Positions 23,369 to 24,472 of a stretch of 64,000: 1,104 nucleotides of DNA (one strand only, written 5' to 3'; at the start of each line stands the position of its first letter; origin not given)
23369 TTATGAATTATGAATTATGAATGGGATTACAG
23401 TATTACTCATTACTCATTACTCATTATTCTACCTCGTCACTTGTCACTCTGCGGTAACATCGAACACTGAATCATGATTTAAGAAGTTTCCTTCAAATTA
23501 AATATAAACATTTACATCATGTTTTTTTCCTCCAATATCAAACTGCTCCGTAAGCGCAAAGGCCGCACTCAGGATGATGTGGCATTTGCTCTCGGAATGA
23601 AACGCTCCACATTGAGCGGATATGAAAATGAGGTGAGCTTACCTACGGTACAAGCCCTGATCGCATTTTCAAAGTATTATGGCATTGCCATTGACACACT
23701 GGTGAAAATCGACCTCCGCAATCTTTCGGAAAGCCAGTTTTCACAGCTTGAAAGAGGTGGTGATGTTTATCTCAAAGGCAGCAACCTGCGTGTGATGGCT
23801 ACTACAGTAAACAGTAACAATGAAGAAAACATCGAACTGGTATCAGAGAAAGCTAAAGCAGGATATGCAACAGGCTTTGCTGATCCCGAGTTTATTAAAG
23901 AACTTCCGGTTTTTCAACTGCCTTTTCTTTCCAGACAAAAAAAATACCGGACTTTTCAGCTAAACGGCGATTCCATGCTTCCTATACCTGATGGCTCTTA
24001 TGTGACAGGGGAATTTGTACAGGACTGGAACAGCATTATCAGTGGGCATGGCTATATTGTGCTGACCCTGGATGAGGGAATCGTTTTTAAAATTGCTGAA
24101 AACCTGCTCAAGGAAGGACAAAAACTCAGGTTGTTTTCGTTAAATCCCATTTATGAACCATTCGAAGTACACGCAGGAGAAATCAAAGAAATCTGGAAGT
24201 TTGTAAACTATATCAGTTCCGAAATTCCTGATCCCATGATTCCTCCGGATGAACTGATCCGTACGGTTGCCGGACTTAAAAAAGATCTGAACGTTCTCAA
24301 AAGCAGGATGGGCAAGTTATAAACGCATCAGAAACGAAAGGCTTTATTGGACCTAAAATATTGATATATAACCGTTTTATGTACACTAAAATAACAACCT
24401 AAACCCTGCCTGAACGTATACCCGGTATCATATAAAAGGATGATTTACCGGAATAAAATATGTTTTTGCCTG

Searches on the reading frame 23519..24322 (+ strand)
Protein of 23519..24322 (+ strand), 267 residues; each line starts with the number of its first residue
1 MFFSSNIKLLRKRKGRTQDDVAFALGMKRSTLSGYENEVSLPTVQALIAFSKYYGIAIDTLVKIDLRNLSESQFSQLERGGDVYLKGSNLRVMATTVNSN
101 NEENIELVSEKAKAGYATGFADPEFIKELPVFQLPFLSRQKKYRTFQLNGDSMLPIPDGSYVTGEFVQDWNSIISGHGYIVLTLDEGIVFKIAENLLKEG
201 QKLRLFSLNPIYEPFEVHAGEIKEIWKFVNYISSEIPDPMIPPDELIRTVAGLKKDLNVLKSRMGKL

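Call 5: search_protein_families(library=pfam, proteins=[window:23519-24322:+], max_evalue=0.01)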
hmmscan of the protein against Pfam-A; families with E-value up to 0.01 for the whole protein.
window:23519-24322:+ (267 aa): 4 families
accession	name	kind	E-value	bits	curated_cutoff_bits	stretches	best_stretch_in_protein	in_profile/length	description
PF01381.28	HTH_3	-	2.8e-13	50.1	23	1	7-60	1-54/55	Helix-turn-helix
PF13560.12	HTH_31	-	5.9e-09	36.5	27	1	8-56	7-56/64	Helix-turn-helix domain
PF00717.28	Peptidase_S24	-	4.4e-08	33.3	23.3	1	110-219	4-105/116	Peptidase S24-like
PF12844.13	HTH_19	-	5.1e-06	26.7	30.2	1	6-62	3-59/64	Helix-turn-helix domain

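Call 11: find_homologous_proteins(query=window:23519-24322:+, max_evalue=0.00001)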
Query window:23519-24322:+ (267 aa): 6413 proteins with E <= 0.00001 among 7363 candidates; the best 120 are listed.
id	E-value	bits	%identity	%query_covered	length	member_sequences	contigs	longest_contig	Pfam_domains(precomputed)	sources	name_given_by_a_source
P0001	4.4e-169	578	99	100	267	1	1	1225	PF12844.14,PF00717.29,PF01381.29,PF13560.13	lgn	-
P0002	8.2e-166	568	96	100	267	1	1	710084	PF12844.14,PF00717.29,PF01381.29,PF13560.13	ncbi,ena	-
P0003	1.4e-156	537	90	100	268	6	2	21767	PF00717.29,PF01381.29,PF13560.13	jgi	jgi:transcriptional regulator with XRE-family HTH domain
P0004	2.6e-156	537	89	100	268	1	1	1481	PF12844.14,PF00717.29,PF01381.29,PF13560.13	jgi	jgi:transcriptional regulator with XRE-family HTH domain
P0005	8.4e-156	535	90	100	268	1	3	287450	PF00717.29,PF01381.29,PF13560.13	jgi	jgi:transcriptional regulator with XRE-family HTH domain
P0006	1.2e-155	534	89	99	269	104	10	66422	PF00717.29,PF01381.29,PF13560.13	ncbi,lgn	-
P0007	3.8e-154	529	88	100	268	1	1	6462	PF12844.14,PF00717.29,PF01381.29,PF13560.13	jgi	jgi:transcriptional regulator with XRE-family HTH domain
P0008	9.0e-154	528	87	100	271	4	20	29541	PF12844.14,PF00717.29,PF01381.29,PF13560.13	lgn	-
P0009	2.6e-153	527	88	100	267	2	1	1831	PF00717.29,PF01381.29,PF13560.13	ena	-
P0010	3.7e-153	526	88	100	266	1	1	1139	PF00717.29,PF01381.29,PF13560.13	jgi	jgi:transcriptional regulator with XRE-family HTH domain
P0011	2.1e-152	524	87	99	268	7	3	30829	PF00717.29,PF01381.29,PF13560.13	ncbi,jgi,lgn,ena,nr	ncbi:MAG TPA: LexA family transcriptional regulator [Bacteroidales bacterium]|nr:LexA family transcr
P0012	1.7e-151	521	86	100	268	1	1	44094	PF12844.14,PF00717.29,PF01381.29,PF13560.13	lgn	-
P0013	1.2e-150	518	86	99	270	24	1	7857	PF12844.14,PF00717.29,PF01381.29,PF13560.13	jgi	jgi:transcriptional regulator with XRE-family HTH domain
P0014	1.3e-150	518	87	99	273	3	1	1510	PF12844.14,PF00717.29,PF01381.29,PF13560.13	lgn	-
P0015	2.3e-150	517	86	100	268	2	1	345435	PF12844.14,PF00717.29,PF01381.29,PF13560.13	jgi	-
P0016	1.4e-149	514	85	100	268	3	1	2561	PF12844.14,PF00717.29,PF01381.29,PF13560.13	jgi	-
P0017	4.6e-149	513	86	99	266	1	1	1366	PF12844.14,PF00717.29,PF01381.29,PF13560.13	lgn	-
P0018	1.7e-148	511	86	99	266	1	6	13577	PF12844.14,PF00717.29,PF01381.29,PF13560.13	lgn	-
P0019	4.9e-148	509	86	99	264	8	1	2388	PF12844.14,PF00717.29,PF01381.29,PF13560.13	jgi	jgi:transcriptional regulator with XRE-family HTH domain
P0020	5.1e-148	509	84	100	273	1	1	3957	PF12844.14,PF00717.29,PF01381.29,PF13560.13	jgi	jgi:transcriptional regulator with XRE-family HTH domain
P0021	1.5e-147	508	84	100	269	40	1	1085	PF12844.14,PF00717.29,PF01381.29,PF13560.13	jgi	jgi:transcriptional regulator with XRE-family HTH domain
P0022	1.6e-147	508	84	99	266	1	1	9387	PF12844.14,PF00717.29,PF01381.29,PF13560.13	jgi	jgi:transcriptional regulator with XRE-family HTH domain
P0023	7.7e-147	505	83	100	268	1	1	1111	PF00717.29,PF01381.29,PF13560.13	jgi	jgi:transcriptional regulator with XRE-family HTH domain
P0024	8.5e-147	505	82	100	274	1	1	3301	PF12844.14,PF00717.29,PF01381.29,PF13560.13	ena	-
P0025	9.4e-147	505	82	99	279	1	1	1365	PF01381.29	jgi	jgi:transcriptional regulator with XRE-family HTH domain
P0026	1.2e-146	505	82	100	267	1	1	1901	PF12844.14,PF00717.29,PF01381.29,PF13560.13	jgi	-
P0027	4.1e-146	503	82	99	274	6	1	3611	PF12844.14,PF00717.29,PF01381.29,PF13560.13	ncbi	-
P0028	2.5e-145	501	83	100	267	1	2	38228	PF00717.29,PF01381.29,PF13560.13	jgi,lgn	jgi:transcriptional regulator with XRE-family HTH domain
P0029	3.0e-145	500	80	100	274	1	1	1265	PF12844.14,PF00717.29,PF01381.29,PF13560.13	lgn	-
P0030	3.7e-145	500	82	100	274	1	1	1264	PF01381.29,PF13560.13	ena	-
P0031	4.2e-145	500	82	99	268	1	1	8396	PF12844.14,PF00717.29,PF01381.29,PF13560.13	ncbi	-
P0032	5.8e-145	499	83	99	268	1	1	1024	PF00717.29,PF01381.29,PF13560.13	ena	-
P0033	2.6e-144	497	80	100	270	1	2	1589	PF12844.14,PF01381.29,PF13560.13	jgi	-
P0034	7.9e-144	496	82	99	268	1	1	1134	PF12844.14,PF00717.29,PF01381.29,PF13560.13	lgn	-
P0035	1.5e-143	495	82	100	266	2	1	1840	PF00717.29,PF01381.29,PF13560.13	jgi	jgi:transcriptional regulator with XRE-family HTH domain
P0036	2.7e-143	494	81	99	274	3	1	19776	PF00717.29,PF01381.29,PF13560.13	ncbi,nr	ncbi:MAG: LexA family transcriptional regulator [Bacteroidales bacterium]|nr:LexA family transcripti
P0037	2.6e-142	491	81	100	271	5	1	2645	PF01381.29,PF13560.13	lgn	-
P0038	7.3e-142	489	81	100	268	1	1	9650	PF00717.29,PF01381.29,PF13560.13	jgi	jgi:transcriptional regulator with XRE-family HTH domain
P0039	1.0e-140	485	80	100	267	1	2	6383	PF12844.14,PF00717.29,PF01381.29,PF13560.13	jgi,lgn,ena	-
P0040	5.3e-140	483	80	100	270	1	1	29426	PF12844.14,PF00717.29,PF01381.29,PF13560.13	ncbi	-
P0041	5.2e-139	480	79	100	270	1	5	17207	PF12844.14,PF00717.29,PF01381.29,PF13560.13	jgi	jgi:transcriptional regulator with XRE-family HTH domain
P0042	5.2e-139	480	79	100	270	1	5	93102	PF12844.14,PF00717.29,PF01381.29,PF13560.13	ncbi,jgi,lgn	jgi:transcriptional regulator with XRE-family HTH domain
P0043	5.2e-139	480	80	99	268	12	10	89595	PF12844.14,PF00717.29,PF01381.29,PF13560.13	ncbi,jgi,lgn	-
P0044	2.8e-138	477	79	100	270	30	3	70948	PF12844.14,PF00717.29,PF01381.29,PF13560.13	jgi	jgi:transcriptional regulator with XRE-family HTH domain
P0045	3.2e-138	477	81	96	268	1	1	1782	PF12844.14,PF00717.29,PF01381.29,PF13560.13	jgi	-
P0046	1.9e-137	475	77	100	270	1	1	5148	PF12844.14,PF00717.29,PF01381.29,PF13560.13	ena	-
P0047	2.0e-137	475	78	99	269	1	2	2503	PF12844.14,PF01381.29,PF13560.13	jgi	jgi:transcriptional regulator with XRE-family HTH domain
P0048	2.3e-137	474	88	90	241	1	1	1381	PF00717.29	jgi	jgi:transcriptional regulator with XRE-family HTH domain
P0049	2.4e-137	474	80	99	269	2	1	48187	PF12844.14,PF00717.29,PF01381.29,PF13560.13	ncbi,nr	ncbi:MAG: LexA family transcriptional regulator [Bacteroidales bacterium]|nr:LexA family transcripti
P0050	5.2e-137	473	78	100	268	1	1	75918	PF12844.14,PF00717.29,PF01381.29,PF13560.13,PF13443.13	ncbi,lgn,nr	ncbi:MAG: helix-turn-helix domain-containing protein [Bacteroidales bacterium]|nr:helix-turn-helix d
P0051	5.6e-137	473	77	100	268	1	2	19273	PF12844.14,PF00717.29,PF01381.29,PF13560.13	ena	-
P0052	1.1e-136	472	78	99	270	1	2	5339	PF12844.14,PF00717.29,PF01381.29,PF13560.13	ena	-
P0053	1.7e-136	472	76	100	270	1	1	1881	PF12844.14,PF00717.29,PF01381.29,PF13560.13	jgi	jgi:transcriptional regulator with XRE-family HTH domain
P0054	3.1e-136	471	76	100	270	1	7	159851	PF12844.14,PF00717.29,PF01381.29,PF13560.13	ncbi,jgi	-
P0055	4.0e-136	470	78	99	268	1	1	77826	PF12844.14,PF00717.29,PF01381.29,PF13560.13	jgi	jgi:transcriptional regulator with XRE-family HTH domain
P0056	7.4e-136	469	77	99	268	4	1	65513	PF12844.14,PF00717.29,PF01381.29,PF13560.13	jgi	jgi:transcriptional regulator with XRE-family HTH domain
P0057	1.1e-135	469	78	99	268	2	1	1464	PF12844.14,PF00717.29,PF01381.29,PF13560.13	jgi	jgi:transcriptional regulator with XRE-family HTH domain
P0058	1.4e-135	469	78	100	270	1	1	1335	PF12844.14,PF00717.29,PF01381.29,PF13560.13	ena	-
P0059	1.4e-135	469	78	100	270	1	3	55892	PF12844.14,PF00717.29,PF01381.29,PF13560.13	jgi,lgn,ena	jgi:transcriptional regulator with XRE-family HTH domain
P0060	1.6e-135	468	77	99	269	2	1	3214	PF12844.14,PF00717.29,PF01381.29,PF13560.13,PF13443.13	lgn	-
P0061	4.9e-135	467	77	99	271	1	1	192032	PF00717.29,PF01381.29,PF13560.13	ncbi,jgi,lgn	-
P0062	8.2e-135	466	78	99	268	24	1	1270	PF12844.14,PF00717.29,PF01381.29,PF13560.13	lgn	-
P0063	9.4e-135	466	79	96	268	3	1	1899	PF12844.14,PF00717.29,PF01381.29,PF13560.13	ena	-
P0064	1.3e-134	465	77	100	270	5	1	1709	PF12844.14,PF00717.29,PF01381.29,PF13560.13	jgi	jgi:transcriptional regulator with XRE-family HTH domain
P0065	2.0e-134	465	76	99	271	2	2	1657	PF12844.14,PF00717.29,PF01381.29,PF13560.13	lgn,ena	-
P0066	2.3e-134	465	75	99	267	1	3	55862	PF12844.14,PF00717.29,PF01381.29,PF13560.13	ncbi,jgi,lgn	-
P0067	2.3e-134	465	79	96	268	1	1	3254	PF12844.14,PF00717.29,PF01381.29,PF13560.13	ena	-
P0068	4.3e-134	464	77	99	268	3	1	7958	PF12844.14,PF00717.29,PF01381.29,PF13560.13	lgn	-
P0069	1.1e-133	462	76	100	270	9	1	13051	PF12844.14,PF00717.29,PF01381.29,PF13560.13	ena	-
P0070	1.4e-133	462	76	99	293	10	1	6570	PF12844.14,PF00717.29,PF01381.29,PF13560.13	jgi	jgi:transcriptional regulator with XRE-family HTH domain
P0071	1.4e-133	462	77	99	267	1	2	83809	PF12844.14,PF00717.29,PF01381.29,PF13560.13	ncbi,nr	ncbi:MAG: LexA family transcriptional regulator [Bacteroidales bacterium]|nr:LexA family transcripti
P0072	1.5e-133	462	79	96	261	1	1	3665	PF12844.14,PF00717.29,PF01381.29,PF13560.13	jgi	-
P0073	4.1e-132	457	77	99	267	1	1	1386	PF00717.29,PF01381.29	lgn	-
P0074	4.8e-132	457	75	99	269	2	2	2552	PF00717.29,PF01381.29,PF13560.13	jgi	-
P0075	4.9e-132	457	75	99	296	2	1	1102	PF12844.14,PF00717.29,PF01381.29,PF13560.13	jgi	jgi:transcriptional regulator with XRE-family HTH domain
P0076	6.5e-132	457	75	100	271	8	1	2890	PF12844.14,PF00717.29,PF01381.29,PF13560.13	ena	-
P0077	9.7e-132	456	75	99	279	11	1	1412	PF12844.14,PF00717.29,PF01381.29,PF13560.13,PF13443.13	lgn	-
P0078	1.0e-131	456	75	99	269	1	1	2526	PF12844.14,PF00717.29,PF01381.29,PF13560.13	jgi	jgi:DNA-binding XRE family transcriptional regulator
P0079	2.7e-131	455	74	100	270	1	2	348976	PF00717.29,PF01381.29,PF13560.13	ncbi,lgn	-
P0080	3.0e-131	454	76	99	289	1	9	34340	PF12844.14,PF00717.29,PF01381.29,PF13560.13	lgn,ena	-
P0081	9.5e-131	453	74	99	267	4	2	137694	PF12844.14,PF00717.29,PF01381.29,PF13560.13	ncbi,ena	-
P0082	9.5e-131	453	75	99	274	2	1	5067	PF12844.14,PF00717.29,PF01381.29,PF13560.13,PF13443.13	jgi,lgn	jgi:transcriptional regulator with XRE-family HTH domain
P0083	3.0e-130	451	75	99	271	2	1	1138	PF00717.29,PF01381.29,PF13560.13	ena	-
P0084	1.2e-129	449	73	100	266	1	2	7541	PF00717.29,PF01381.29,PF13560.13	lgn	-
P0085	1.2e-129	449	73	99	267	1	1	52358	PF12844.14,PF00717.29,PF01381.29,PF13560.13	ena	-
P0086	3.3e-129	448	73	99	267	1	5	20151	PF12844.14,PF00717.29,PF01381.29,PF13560.13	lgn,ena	-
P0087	1.2e-127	443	75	99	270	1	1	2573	PF12844.14,PF00717.29,PF01381.29,PF13560.13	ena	-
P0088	1.3e-127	443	75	99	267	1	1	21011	PF12844.14,PF00717.29,PF01381.29,PF13560.13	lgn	-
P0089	1.9e-127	442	72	99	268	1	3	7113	PF12844.14,PF00717.29,PF01381.29,PF13560.13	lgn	-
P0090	1.1e-126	439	73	99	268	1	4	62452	PF00717.29,PF01381.29,PF13560.13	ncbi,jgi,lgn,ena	-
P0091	1.2e-126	439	72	100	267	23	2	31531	PF00717.29,PF01381.29,PF13560.13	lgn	-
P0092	1.3e-126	439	72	99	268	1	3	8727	PF00717.29,PF01381.29,PF13560.13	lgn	-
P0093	2.7e-126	438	72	99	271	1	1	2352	PF12844.14,PF00717.29,PF01381.29,PF13560.13,PF13443.13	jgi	jgi:transcriptional regulator with XRE-family HTH domain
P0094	4.8e-126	437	71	100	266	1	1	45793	PF12844.14,PF00717.29,PF01381.29,PF13560.13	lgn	-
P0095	6.1e-126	437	72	99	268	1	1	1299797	PF12844.14,PF00717.29,PF01381.29,PF13560.13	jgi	jgi:transcriptional regulator with XRE-family HTH domain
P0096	6.2e-126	437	70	100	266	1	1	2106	PF12844.14,PF00717.29,PF01381.29,PF13560.13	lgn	-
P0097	7.5e-126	437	70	100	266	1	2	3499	PF12844.14,PF00717.29,PF01381.29,PF13560.13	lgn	-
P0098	9.8e-126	436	74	97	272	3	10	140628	PF12844.14,PF00717.29,PF01381.29,PF13560.13,PF13443.13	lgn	-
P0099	1.9e-125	435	71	99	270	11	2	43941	PF00717.29,PF01381.29,PF13560.13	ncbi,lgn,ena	-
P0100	1.9e-125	435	71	99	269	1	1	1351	PF12844.14,PF00717.29,PF01381.29,PF13560.13,PF13443.13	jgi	jgi:transcriptional regulator with XRE-family HTH domain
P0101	3.3e-125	435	70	99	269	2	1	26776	PF12844.14,PF00717.29,PF01381.29,PF13560.13,PF13443.13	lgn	-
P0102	4.9e-125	434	72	99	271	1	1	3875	PF12844.14,PF01381.29,PF13560.13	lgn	-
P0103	6.0e-125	434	72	96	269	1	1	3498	PF12844.14,PF00717.29,PF01381.29,PF13560.13,PF13443.13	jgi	jgi:transcriptional regulator with XRE-family HTH domain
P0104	6.9e-125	434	71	99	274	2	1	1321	PF12844.14,PF00717.29,PF01381.29,PF13560.13,PF13443.13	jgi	-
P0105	7.5e-125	433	72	99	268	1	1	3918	PF12844.14,PF00717.29,PF01381.29,PF13560.13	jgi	jgi:transcriptional regulator with XRE-family HTH domain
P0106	8.1e-125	433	70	99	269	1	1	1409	PF12844.14,PF01381.29,PF13560.13,PF13443.13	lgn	-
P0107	8.6e-125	433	70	100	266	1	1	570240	PF12844.14,PF00717.29,PF01381.29,PF13560.13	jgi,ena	-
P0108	8.7e-125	433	71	98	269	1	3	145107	PF12844.14,PF00717.29,PF01381.29,PF13560.13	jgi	jgi:transcriptional regulator with XRE-family HTH domain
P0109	9.1e-125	433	68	100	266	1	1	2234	PF12844.14,PF00717.29,PF01381.29,PF13560.13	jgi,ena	-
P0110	1.3e-124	433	70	99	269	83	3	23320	PF12844.14,PF00717.29,PF01381.29,PF13560.13,PF13443.13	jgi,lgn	jgi:transcriptional regulator with XRE-family HTH domain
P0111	2.3e-124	432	70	100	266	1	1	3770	PF12844.14,PF00717.29,PF01381.29,PF13560.13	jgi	jgi:transcriptional regulator with XRE-family HTH domain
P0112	2.8e-124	432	71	100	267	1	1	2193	PF00717.29,PF01381.29,PF13560.13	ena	-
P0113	3.6e-124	431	71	98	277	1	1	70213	PF00717.29,PF01381.29,PF13560.13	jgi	jgi:transcriptional regulator with XRE-family HTH domain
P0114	5.7e-124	431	69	99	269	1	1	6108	PF12844.14,PF01381.29,PF13560.13,PF13443.13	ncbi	-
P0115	6.7e-124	430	72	100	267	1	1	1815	PF00717.29,PF01381.29,PF13560.13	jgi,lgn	-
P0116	1.2e-123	429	71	99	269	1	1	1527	PF12844.14,PF00717.29,PF01381.29,PF13560.13,PF13443.13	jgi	jgi:transcriptional regulator with XRE-family HTH domain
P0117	1.8e-123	429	71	100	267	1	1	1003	PF00717.29,PF01381.29,PF13560.13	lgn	-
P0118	2.9e-123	428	71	100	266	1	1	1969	PF00717.29,PF01381.29,PF13560.13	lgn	-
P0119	3.0e-123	428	70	99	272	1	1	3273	PF12844.14,PF00717.29,PF01381.29,PF13560.13,PF13443.13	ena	-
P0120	3.2e-123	428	69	99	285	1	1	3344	PF12844.14,PF00717.29,PF01381.29,PF13560.13,PF13443.13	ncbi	-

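Call 15: find_related_loci(query=A1, collection=genome_contigs, flank=6000)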
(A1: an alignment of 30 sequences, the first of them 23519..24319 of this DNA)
Query A1 (267 aa) in genome_contigs; peptide patterns used: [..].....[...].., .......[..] (x = any residue, [..] = any of these).
599 stretches matched a pattern (row limit reached: there are more); 569 encode a relative of the query (tblastn E <= 1e-3); the best 80 are kept; 80 distinct loci.
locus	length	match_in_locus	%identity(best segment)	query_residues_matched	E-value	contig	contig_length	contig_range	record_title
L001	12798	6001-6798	96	1-266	1e-173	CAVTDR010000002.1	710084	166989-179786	MAG: uncultured Bacteroidetes bacterium isolate MFD00905.bin.1.42 genome assembly, contig: contig_11779, whole genome sh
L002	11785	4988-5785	91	1-266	3e-166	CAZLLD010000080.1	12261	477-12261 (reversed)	MAG TPA_asm: uncultured Bacteroidales bacterium isolate SRP192927_co6_437 genome assembly, contig: NODE_12835_length_122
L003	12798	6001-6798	90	1-266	3e-165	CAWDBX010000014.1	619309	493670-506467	MAG: uncultured Bacteroidales bacterium isolate MFD02979.bin.2.38 genome assembly, contig: contig_91385, whole genome sh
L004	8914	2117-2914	90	1-266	6e-165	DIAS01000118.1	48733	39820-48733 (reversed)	MAG TPA_asm: Bacteroidales bacterium UBA5072 UBA5072_contig_8905, whole genome shotgun sequence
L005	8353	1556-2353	90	1-266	1e-164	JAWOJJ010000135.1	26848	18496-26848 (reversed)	MAG: Bacteroidales bacterium isolate CWP6-1.bin.98 k191_3176068, whole genome shotgun sequence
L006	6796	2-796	89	2-266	8e-164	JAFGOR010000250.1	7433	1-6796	MAG: Bacteroidales bacterium isolate Zod_Metabat.64 k87_11259992, whole genome shotgun sequence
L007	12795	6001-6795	89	1-265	2e-163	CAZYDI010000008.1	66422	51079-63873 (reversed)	MAG TPA_asm: uncultured Bacteroidales bacterium isolate SRP192927_co6_439 genome assembly, contig: NODE_491_length_66422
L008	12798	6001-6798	89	1-266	2e-163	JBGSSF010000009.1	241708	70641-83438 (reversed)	MAG: Bacteroidales bacterium isolate JTS-AC376 k141_1320627, whole genome shotgun sequence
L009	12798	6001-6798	84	1-266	9e-156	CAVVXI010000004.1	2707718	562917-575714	MAG: uncultured Bacteroidales bacterium isolate MFD05442.bin.1.81 genome assembly, contig: contig_942, whole genome shot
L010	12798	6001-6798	83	1-266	7e-155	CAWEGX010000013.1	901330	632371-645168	MAG: uncultured Bacteroidales bacterium isolate MFD02979.bin.3.462 genome assembly, contig: contig_41285, whole genome s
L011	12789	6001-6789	84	1-263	1e-153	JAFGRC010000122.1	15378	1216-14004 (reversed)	MAG: Bacteroidales bacterium isolate Zod_Metabat.810 k87_6378393, whole genome shotgun sequence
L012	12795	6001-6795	82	1-266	1e-152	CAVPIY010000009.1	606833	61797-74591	MAG: uncultured Bacteroidales bacterium isolate MFD00032.bin.1.201 genome assembly, contig: contig_53009, whole genome s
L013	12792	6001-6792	77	1-264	4e-141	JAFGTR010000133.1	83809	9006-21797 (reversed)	MAG: Bacteroidales bacterium isolate Zod_Metabat.988 k87_3483791, whole genome shotgun sequence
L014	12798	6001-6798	79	1-266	5e-140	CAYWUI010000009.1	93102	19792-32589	MAG TPA_asm: uncultured Bacteroidales bacterium isolate binchicken_co34_333 genome assembly, contig: NODE_223_length_931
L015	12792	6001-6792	74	1-264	7e-139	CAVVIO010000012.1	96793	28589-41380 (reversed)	MAG: uncultured Bacteroidales bacterium isolate MFD02923.bin.2.58 genome assembly, contig: contig_16362, whole genome sh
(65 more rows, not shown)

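Call 24: search_protein_families(library=ncbifam, proteins=[window:23519-24322:+], max_evalue=0.001)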
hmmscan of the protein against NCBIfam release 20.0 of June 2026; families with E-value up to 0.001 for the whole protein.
window:23519-24322:+ (267 aa): 3 families
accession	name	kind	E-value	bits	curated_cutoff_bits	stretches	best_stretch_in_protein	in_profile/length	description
NF041951.1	phage_RstR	subfamily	3e-10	40.3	80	1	1-67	1-67/108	RstR family transcriptional repressor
NF007271.0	PRK09726.1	equivalog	2.3e-06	27.5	79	1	5-49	15-59/88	type II toxin-antitoxin system antitoxin HipB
NF041575.1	antitoxPezA_Strep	equivalog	0.00023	21.2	290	1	4-46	3-45/158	type II toxin-antitoxin system antitoxin PezA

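Call 38: search_solved_structures(query=window:23519-24319:+, max_evalue=0.01)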
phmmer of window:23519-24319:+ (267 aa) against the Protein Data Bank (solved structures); distinct sequences matched with E-value up to 0.01: 9.
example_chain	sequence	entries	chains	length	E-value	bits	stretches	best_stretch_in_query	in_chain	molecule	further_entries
2wiu_B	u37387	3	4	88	0.0032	20.1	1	5-53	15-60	HTH-TYPE TRANSCRIPTIONAL REGULATOR HIPB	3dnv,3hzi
5k98_B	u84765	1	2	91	0.0033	20.1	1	5-53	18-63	Antitoxin HipB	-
1utx_A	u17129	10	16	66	0.0047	19.6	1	5-59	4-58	CYLR2 | cytolysin regulator 2 | PUTATIVE TRANSCRIPTION REGULATOR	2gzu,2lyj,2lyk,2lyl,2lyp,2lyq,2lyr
2xiu_A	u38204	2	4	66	0.0047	19.5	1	5-59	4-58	CYLR2 | CYLR2 SYNONYM CYTOLYSIN REPRESSOR 2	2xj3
7t8i_A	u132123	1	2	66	0.0049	19.5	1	4-61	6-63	Phage element (ICEBs1)transcriptional regulator (Xre family)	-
4yg4_A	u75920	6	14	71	0.005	19.5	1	5-45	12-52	Antitoxin HipB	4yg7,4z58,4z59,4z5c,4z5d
4yg1_A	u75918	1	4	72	0.0053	19.4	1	5-45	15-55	Antitoxin HipB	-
8tac_A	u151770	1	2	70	0.0062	19.2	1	6-56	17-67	DBP48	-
4z5h_A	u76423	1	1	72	0.0098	18.5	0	5-45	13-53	Antitoxin HipB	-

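Call 50: predict_structure(alignment_id=A1)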
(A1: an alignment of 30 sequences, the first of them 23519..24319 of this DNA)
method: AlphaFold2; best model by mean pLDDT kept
length: 267 residues; sequences in the alignment: 30
mean_pLDDT: 53.4   pTM: 0.41
mean pLDDT of the five models: 53.4, 49.1, 47.1, 44.7, 42.5
residues with pLDDT >= 90: 25; 70-90: 48; 50-70: 54; < 50: 140
segments of 3 or more residues with pLDDT < 50: 85-168, 173-190, 207-213, 227-243
pLDDT, mean of each block of 10 residues (from residue 1): 89 91 90 86 77 73 79 72 43 37 31 28 32 29 29 26 39 45 41 51 52 54 49 37 46 60 57
secondary structure, 60 per line:
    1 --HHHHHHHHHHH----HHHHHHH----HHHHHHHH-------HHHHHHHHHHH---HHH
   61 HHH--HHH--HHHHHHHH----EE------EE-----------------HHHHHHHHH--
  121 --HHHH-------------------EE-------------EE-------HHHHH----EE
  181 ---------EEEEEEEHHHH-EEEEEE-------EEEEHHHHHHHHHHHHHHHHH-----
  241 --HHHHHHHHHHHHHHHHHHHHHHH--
elements in order: H3-13 H18-24 H29-36 H44-54 H58-63 H71-78 H110-118 H123-126 H170-174 E190-196 H197-200 E202-207 E215-218 H219-235 H243-265

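Call 53: search_protein_families(library=phrogs, proteins=[window:23519-24322:+], max_evalue=0.001)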
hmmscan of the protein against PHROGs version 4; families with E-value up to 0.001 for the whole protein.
window:23519-24322:+ (267 aa): 9 families
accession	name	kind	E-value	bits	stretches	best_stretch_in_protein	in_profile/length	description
phrog_4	-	transcription regulation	9.2e-17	62.1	1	3-225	137-329/400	transcriptional repressor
phrog_8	-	transcription regulation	2.7e-12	47.8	1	1-94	75-205/346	transcriptional regulator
phrog_3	-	transcription regulation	1.2e-08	36.1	1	1-77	87-161/430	transcriptional repressor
phrog_2967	-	transcription regulation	6.7e-07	30.1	1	3-64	11-72/225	transcriptional regulator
phrog_2439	-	transcription regulation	1.2e-06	28.7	1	2-68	7-72/367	transcriptional regulator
phrog_7241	-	transcription regulation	3.2e-06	28.2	1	6-62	65-121/122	transcriptional regulator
phrog_6201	-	transcription regulation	0.00016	22.6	1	139-225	24-105/121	CI-like repressor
phrog_2328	-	transcription regulation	0.00016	22.4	1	7-62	20-75/128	transcriptional repressor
phrog_1373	-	transcription regulation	0.0005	21.1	1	7-62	68-123/166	transcriptional regulator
